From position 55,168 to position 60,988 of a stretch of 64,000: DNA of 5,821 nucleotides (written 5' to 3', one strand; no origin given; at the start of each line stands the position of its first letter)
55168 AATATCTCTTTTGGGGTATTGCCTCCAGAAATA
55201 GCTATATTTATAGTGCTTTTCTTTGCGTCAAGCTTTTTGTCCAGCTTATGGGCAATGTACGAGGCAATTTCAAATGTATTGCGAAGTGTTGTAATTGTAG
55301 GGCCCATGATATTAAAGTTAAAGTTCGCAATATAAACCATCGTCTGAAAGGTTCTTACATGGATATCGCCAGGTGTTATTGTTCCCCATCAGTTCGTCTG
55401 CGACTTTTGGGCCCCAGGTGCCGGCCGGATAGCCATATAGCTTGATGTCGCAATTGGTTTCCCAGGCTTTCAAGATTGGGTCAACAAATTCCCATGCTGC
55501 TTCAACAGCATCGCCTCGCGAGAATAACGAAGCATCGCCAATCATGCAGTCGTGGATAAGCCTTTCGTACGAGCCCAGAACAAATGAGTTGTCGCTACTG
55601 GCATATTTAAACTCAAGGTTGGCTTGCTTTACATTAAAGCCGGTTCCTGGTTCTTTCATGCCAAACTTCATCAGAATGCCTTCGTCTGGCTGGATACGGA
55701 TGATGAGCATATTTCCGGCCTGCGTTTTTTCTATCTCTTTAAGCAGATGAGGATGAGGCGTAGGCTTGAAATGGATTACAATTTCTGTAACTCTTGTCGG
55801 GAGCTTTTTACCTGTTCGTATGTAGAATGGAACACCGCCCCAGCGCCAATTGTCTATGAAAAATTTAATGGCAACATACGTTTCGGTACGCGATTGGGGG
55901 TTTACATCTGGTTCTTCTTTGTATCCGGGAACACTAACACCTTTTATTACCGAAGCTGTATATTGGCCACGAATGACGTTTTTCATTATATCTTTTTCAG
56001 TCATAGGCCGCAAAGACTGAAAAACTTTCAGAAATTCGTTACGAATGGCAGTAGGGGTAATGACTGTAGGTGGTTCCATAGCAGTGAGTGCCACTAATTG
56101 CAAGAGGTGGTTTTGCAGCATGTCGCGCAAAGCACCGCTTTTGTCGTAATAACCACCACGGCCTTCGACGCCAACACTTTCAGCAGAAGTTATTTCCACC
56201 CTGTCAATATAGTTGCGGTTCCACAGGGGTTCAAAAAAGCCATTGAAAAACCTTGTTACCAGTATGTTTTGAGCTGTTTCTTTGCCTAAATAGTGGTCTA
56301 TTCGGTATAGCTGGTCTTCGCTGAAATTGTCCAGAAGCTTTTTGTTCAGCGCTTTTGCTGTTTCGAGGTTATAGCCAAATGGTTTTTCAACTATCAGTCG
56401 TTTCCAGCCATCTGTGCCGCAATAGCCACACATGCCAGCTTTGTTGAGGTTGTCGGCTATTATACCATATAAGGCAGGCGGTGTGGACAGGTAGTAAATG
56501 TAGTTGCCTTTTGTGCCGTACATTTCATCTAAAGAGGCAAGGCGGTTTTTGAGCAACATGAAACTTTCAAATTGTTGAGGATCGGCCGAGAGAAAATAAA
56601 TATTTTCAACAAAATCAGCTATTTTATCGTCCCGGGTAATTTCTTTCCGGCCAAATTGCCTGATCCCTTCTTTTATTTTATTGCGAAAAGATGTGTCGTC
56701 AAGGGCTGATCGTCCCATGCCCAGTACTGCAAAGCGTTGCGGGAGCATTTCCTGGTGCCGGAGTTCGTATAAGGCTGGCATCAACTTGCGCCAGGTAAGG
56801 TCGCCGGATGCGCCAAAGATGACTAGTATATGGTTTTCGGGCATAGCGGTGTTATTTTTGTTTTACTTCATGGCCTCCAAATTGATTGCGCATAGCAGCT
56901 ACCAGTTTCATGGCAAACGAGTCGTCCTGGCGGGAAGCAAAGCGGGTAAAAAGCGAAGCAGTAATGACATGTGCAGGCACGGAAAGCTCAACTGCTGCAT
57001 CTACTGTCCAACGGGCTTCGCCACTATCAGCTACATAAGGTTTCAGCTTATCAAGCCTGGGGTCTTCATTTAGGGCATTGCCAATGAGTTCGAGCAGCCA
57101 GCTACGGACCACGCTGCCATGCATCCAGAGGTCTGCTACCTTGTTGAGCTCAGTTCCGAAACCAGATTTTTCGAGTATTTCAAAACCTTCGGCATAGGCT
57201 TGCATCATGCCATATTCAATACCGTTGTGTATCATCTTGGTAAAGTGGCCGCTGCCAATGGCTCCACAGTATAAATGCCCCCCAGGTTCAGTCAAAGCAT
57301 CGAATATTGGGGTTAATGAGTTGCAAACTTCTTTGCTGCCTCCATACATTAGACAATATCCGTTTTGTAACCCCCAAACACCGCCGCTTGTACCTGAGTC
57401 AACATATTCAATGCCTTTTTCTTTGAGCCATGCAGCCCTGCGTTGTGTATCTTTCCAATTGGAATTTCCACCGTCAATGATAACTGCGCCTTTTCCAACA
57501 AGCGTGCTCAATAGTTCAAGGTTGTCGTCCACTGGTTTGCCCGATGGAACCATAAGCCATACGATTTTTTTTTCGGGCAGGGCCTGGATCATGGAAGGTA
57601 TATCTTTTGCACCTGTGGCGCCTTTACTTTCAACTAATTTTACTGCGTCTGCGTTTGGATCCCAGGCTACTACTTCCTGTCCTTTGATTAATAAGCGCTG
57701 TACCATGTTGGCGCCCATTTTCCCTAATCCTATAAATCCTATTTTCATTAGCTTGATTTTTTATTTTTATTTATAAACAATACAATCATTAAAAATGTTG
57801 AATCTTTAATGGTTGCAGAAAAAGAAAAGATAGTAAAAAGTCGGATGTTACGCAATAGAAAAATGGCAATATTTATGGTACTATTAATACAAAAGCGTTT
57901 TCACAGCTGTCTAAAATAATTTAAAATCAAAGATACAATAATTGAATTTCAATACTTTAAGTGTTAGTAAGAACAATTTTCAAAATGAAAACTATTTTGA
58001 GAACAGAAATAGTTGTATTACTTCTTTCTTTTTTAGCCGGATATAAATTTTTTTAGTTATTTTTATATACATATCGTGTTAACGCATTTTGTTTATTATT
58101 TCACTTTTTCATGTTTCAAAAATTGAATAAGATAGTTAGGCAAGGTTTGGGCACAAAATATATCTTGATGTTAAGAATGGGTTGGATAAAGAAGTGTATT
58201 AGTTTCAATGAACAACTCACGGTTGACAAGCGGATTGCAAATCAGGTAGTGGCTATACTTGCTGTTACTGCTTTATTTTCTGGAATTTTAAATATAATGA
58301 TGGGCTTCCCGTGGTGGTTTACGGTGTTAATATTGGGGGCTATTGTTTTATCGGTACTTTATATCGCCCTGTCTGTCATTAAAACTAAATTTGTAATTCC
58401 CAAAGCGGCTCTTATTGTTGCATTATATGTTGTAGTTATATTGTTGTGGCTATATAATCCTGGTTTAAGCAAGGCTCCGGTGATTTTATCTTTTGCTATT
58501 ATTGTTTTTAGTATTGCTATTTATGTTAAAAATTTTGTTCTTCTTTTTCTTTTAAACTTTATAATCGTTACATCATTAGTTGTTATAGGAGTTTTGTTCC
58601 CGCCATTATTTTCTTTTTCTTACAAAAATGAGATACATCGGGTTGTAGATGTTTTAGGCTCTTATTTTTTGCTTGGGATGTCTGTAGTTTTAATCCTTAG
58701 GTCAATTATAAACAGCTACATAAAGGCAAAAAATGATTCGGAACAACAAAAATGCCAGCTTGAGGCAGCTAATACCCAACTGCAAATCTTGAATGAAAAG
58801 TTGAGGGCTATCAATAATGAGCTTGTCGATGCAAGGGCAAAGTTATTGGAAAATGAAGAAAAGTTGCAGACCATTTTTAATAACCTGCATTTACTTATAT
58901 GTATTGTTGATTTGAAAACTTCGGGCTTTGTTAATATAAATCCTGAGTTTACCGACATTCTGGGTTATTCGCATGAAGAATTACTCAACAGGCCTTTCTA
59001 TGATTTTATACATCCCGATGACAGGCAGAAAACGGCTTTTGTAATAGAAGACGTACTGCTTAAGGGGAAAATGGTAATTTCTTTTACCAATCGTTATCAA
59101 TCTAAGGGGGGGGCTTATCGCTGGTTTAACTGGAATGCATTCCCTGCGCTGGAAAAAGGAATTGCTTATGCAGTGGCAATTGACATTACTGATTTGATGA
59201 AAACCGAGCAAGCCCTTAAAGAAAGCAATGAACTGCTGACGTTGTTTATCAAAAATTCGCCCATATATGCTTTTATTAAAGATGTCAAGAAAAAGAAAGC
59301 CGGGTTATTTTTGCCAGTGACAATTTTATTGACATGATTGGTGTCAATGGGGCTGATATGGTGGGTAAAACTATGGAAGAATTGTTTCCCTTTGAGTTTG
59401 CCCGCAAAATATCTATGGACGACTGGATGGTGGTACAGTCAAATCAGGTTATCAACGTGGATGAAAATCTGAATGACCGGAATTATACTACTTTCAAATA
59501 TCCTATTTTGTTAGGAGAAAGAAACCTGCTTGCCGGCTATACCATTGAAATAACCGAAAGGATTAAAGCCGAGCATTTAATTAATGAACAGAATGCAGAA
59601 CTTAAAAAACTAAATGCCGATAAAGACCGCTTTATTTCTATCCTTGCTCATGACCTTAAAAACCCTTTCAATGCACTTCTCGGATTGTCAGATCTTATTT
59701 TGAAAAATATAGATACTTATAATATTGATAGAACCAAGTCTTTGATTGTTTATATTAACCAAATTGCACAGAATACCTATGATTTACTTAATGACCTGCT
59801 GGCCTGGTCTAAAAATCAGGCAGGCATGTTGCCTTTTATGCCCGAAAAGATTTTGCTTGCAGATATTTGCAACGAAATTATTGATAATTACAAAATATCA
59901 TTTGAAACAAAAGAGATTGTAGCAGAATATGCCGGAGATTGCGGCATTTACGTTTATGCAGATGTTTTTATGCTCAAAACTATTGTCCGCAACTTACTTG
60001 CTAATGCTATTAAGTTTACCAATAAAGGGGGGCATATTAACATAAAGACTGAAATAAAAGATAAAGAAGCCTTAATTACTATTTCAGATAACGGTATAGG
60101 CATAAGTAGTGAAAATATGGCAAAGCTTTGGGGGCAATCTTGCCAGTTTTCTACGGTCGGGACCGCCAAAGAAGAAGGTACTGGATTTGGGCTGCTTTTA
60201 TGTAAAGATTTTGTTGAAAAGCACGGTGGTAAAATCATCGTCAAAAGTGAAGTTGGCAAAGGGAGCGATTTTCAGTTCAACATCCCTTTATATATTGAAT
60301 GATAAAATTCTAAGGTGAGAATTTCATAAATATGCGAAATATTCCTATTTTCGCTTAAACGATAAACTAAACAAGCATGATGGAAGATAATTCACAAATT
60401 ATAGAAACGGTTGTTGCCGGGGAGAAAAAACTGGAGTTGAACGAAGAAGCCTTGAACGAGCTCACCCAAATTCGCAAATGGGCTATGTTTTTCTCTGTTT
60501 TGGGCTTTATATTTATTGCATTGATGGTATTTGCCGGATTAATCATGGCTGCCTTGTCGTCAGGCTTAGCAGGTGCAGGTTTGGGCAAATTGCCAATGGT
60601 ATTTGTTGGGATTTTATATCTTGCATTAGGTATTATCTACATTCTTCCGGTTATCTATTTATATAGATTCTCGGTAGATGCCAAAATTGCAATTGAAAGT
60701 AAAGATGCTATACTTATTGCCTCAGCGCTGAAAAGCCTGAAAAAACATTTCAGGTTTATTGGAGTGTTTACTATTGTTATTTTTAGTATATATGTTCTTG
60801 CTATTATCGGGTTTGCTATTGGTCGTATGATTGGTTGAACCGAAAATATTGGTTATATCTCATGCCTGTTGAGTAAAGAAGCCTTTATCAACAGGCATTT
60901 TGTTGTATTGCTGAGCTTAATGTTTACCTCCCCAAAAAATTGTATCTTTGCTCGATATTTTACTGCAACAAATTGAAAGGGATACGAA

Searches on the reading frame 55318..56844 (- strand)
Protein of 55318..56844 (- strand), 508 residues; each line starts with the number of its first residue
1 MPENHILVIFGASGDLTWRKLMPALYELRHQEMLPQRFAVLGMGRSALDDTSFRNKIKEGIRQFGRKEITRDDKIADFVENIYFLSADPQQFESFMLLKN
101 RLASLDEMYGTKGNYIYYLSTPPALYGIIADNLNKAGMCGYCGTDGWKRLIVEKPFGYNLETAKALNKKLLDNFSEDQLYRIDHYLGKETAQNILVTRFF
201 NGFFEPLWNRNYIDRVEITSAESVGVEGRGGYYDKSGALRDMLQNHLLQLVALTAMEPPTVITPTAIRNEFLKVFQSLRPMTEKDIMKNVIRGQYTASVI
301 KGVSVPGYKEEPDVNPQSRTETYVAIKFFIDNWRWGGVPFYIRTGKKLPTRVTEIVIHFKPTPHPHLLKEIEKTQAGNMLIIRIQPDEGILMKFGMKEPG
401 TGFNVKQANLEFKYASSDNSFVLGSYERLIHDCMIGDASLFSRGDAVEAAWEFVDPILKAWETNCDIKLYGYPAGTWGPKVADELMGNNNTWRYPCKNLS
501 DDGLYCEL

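Call 21: search_protein_families(library=pfam, proteins=[window:55318-56844:-], max_evalue=0.001)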
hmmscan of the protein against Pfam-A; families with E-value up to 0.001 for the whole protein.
window:55318-56844:- (508 aa): 2 families
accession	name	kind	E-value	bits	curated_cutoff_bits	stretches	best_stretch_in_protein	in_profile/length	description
PF02781.21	G6PD_C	-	1.6e-119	398.8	27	1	195-492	1-295/296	Glucose-6-phosphate dehydrogenase, C-terminal domain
PF00479.28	G6PD_N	-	8.8e-60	202.9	22.1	1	8-193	1-183/183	Glucose-6-phosphate dehydrogenase, NAD binding domain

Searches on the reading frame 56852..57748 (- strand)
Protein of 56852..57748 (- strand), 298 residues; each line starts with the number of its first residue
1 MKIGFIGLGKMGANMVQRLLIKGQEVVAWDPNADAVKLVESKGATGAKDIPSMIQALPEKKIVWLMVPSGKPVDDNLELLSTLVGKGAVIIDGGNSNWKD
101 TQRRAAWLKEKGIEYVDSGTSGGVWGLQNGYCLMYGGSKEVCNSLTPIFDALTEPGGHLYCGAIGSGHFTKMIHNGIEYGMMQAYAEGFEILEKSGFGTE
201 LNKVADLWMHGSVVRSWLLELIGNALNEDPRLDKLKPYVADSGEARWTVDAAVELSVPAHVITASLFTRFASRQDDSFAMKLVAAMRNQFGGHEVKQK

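Call 21: search_protein_families(library=pfam, proteins=[window:56852-57748:-], max_evalue=0.001)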
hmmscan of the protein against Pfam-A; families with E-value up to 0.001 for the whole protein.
window:56852-57748:- (298 aa): 4 families
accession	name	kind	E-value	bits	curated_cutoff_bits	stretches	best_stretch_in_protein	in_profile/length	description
PF03446.21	NAD_binding_2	-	1.1e-38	133.3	21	1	2-154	1-154/161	NAD binding domain of 6-phosphogluconate dehydrogenase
PF00393.24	6PGD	-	4.8e-21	75.9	27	1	167-276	1-117/290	6-phosphogluconate dehydrogenase, C-terminal domain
PF03807.23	F420_oxidored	-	7.6e-06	26.9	21.6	1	2-68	1-68/94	NADP oxidoreductase coenzyme F420-dependent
PF02826.25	2-Hacid_dh_C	-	0.00024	21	25.1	1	2-113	38-146/178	D-isomer specific 2-hydroxyacid dehydrogenase, NAD binding domain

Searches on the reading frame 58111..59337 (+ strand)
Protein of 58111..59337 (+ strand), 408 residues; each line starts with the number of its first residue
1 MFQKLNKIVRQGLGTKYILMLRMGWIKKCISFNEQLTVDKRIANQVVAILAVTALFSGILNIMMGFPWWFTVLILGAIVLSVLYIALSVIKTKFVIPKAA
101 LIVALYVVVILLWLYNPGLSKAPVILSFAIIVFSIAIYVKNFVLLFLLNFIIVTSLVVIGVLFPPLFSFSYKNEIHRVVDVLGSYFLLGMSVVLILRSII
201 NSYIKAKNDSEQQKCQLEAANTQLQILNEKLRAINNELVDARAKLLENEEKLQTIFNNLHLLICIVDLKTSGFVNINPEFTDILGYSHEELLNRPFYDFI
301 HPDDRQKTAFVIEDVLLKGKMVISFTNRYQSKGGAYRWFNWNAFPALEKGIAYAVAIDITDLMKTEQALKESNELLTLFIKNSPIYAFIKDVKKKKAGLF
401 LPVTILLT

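Call 21: search_protein_families(library=pfam, proteins=[window:58111-59337:+], max_evalue=0.001)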
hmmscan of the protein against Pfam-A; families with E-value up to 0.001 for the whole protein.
window:58111-59337:+ (408 aa): 5 families
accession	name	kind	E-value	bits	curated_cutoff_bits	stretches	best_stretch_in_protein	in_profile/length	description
PF08447.18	PAS_3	-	1.6e-15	57.6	25.6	1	274-346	2-75/89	PAS fold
PF00989.32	PAS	-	9.1e-11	42.2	22.6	1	251-346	2-96/113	PAS fold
PF13426.13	PAS_9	-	1.3e-08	35.5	27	1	268-361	7-103/103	PAS domain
PF08448.16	PAS_4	-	2.8e-06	28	23.1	1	258-361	3-107/110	PAS fold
PF13188.13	PAS_8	-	5.3e-06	26.6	21.8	1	250-305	1-55/65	PAS domain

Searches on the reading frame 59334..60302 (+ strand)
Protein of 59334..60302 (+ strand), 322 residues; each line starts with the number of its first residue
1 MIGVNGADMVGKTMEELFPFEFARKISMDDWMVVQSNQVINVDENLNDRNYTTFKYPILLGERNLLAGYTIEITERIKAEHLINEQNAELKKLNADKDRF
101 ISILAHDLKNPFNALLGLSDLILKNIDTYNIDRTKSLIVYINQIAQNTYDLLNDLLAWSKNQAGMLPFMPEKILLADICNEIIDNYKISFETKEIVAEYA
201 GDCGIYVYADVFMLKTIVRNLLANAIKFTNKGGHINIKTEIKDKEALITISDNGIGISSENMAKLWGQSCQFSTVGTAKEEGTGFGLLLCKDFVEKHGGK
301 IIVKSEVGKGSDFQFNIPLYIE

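Call 22: search_protein_families(library=pfam, proteins=[window:59334-60302:+], max_evalue=0.001)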
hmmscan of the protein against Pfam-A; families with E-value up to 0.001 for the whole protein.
window:59334-60302:+ (322 aa): 2 families
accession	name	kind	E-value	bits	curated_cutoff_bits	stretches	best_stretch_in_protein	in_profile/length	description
PF02518.31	HATPase_c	-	1.9e-25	89.9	26.4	1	213-320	5-110/111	Histidine kinase-, DNA gyrase B-, and HSP90-like ATPase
PF00512.31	HisKA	-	5.6e-08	33.2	26.9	1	97-164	2-66/66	His Kinase A (phospho-acceptor) domain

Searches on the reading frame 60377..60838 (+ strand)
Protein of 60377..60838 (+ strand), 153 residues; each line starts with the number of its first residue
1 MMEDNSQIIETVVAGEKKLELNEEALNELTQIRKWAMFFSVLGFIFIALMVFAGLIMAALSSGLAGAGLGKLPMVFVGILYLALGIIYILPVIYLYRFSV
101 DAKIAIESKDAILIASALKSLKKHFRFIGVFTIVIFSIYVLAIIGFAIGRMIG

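Call 22: search_protein_families(library=pfam, proteins=[window:60377-60838:+], max_evalue=0.001)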
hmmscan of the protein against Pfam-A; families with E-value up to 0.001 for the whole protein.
window:60377-60838:+ (153 aa): 0 families

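Call 47: find_encoding_contigs(protein=window:60377-60838:+, flank=10000, max_places=4)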
Protein window:60377-60838:+ (153 aa): 12 contigs read that carry it; 4 places shown.
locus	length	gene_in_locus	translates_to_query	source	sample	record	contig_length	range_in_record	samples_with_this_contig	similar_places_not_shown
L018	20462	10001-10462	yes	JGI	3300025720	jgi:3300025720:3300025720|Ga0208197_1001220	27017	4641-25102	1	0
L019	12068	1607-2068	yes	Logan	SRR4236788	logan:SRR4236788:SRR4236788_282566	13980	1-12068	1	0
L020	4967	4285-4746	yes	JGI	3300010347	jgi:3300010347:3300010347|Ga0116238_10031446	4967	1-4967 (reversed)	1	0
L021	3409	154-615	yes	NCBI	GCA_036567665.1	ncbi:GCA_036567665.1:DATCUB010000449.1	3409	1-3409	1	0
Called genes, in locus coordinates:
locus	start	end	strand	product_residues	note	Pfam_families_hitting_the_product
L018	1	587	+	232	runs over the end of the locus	PF00072:Response_reg, PF00486:Trans_reg_C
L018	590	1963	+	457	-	PF00672:HAMP, PF00512:HisKA, PF02518:HATPase_c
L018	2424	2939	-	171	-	-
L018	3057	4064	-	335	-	PF04616:Glyco_hydro_43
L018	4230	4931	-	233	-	PF01182:Glucosamine_iso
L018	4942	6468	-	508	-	PF00479:G6PD_N, PF02781:G6PD_C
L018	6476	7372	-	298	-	PF03446:NAD_binding_2, PF03807:F420_oxidored (weak), PF00393:6PGD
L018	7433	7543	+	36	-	-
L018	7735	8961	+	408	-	PF00989:PAS, PF13188:PAS_8 (weak), PF08448:PAS_4 (weak), PF13426:PAS_9, PF08447:PAS_3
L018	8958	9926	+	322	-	PF00512:HisKA, PF02518:HATPase_c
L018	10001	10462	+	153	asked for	-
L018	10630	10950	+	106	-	-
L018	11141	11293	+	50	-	-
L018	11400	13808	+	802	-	PF19313:DUF5916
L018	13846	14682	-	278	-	PF22435:MRM3-like_sub_bind, PF00588:SpoU_methylase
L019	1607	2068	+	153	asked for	-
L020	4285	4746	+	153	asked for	-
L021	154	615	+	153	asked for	-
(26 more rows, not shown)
